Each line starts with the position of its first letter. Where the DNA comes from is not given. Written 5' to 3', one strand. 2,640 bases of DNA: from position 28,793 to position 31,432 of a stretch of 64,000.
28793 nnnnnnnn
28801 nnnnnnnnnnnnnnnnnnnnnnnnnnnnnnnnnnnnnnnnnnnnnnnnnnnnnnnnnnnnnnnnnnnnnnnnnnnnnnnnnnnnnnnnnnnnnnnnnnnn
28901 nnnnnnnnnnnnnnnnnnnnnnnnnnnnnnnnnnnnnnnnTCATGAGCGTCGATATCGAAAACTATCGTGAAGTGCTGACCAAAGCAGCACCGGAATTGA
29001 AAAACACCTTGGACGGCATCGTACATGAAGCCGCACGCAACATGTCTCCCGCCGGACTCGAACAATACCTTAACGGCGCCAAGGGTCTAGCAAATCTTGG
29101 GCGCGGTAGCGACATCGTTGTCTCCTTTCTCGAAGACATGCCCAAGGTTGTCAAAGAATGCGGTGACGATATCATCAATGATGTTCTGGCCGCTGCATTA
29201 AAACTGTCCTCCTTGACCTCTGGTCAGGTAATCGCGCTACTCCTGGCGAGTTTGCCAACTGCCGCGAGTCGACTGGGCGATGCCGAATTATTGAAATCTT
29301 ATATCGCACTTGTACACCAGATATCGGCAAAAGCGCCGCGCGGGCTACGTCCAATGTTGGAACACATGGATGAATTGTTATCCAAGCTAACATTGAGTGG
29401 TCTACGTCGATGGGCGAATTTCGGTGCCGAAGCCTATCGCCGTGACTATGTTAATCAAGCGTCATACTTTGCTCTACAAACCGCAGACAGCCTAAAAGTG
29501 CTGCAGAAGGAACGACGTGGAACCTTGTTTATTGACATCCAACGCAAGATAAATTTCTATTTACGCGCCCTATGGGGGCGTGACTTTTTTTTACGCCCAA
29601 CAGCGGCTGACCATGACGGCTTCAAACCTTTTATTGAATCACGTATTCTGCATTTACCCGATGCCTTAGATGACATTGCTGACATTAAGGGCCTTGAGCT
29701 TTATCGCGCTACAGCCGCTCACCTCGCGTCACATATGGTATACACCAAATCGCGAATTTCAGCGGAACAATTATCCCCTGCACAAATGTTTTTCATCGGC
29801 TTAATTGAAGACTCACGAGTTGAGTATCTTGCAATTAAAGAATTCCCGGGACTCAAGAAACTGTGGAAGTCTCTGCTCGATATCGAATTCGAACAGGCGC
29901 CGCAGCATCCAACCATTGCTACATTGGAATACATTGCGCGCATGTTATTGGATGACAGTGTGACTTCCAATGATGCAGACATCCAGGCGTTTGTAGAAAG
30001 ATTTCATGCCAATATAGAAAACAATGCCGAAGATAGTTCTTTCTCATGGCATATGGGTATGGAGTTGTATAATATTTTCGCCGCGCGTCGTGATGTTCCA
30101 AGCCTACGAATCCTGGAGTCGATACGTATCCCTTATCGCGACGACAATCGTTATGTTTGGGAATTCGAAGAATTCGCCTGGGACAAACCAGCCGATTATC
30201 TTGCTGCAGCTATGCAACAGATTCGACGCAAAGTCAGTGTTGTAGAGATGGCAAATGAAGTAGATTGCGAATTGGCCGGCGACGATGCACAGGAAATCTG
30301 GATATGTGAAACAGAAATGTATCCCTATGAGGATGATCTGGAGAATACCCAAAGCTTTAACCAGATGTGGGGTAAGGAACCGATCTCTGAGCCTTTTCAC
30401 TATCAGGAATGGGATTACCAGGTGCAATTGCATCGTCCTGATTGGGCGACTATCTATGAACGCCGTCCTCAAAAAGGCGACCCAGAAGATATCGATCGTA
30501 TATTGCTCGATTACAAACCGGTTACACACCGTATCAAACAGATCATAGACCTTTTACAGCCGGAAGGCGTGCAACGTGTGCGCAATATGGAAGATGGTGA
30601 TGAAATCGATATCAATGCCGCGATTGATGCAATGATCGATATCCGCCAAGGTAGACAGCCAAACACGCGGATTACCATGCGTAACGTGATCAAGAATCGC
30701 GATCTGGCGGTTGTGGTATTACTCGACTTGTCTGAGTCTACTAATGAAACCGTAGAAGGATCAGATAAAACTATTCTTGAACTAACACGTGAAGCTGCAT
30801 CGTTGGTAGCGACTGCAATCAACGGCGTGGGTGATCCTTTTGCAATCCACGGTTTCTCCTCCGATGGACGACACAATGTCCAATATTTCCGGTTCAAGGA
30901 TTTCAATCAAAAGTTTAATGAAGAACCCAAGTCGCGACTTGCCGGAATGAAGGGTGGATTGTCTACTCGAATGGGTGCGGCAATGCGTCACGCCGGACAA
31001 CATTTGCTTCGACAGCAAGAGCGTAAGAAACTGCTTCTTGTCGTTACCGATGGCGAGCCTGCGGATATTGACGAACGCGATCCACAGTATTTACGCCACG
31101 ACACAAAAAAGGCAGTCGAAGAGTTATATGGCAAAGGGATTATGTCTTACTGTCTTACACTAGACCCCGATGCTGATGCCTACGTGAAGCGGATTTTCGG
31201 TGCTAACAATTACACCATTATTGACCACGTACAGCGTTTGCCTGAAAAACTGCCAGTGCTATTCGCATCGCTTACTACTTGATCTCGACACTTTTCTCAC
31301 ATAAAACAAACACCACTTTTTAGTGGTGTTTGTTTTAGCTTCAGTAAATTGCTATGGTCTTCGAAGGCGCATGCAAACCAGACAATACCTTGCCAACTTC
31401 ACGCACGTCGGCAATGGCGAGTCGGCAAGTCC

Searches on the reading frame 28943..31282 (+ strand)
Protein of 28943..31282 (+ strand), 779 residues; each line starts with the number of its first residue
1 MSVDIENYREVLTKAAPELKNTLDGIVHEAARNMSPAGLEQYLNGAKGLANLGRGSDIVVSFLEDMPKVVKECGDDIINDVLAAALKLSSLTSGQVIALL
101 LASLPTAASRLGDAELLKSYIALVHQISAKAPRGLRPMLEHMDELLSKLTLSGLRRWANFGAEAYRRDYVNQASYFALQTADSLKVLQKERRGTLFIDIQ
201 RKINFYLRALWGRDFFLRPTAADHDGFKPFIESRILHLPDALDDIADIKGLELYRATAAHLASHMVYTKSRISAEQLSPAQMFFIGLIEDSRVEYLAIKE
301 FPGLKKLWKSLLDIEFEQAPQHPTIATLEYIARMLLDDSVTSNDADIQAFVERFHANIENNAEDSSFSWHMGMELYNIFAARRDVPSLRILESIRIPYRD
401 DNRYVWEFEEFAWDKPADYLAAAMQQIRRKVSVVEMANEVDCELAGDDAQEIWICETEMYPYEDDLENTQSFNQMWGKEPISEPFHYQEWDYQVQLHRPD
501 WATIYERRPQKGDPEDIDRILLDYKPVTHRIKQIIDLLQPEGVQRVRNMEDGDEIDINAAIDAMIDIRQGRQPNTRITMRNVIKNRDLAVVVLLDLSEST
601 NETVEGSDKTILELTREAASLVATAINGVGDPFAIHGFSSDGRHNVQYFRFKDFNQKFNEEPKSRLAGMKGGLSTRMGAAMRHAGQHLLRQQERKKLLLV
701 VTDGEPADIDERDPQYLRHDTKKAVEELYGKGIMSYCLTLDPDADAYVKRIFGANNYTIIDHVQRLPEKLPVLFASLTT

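Call 63: search_protein_families(library=pfam, proteins=[window:28943-31282:+], max_evalue=0.0001)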
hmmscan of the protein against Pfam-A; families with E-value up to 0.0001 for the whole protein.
window:28943-31282:+ (779 aa): 1 family
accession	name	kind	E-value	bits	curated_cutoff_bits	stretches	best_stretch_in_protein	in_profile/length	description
PF00092.34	VWA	-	1.4e-09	38.9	23.8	1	590-756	2-155/174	von Willebrand factor type A domain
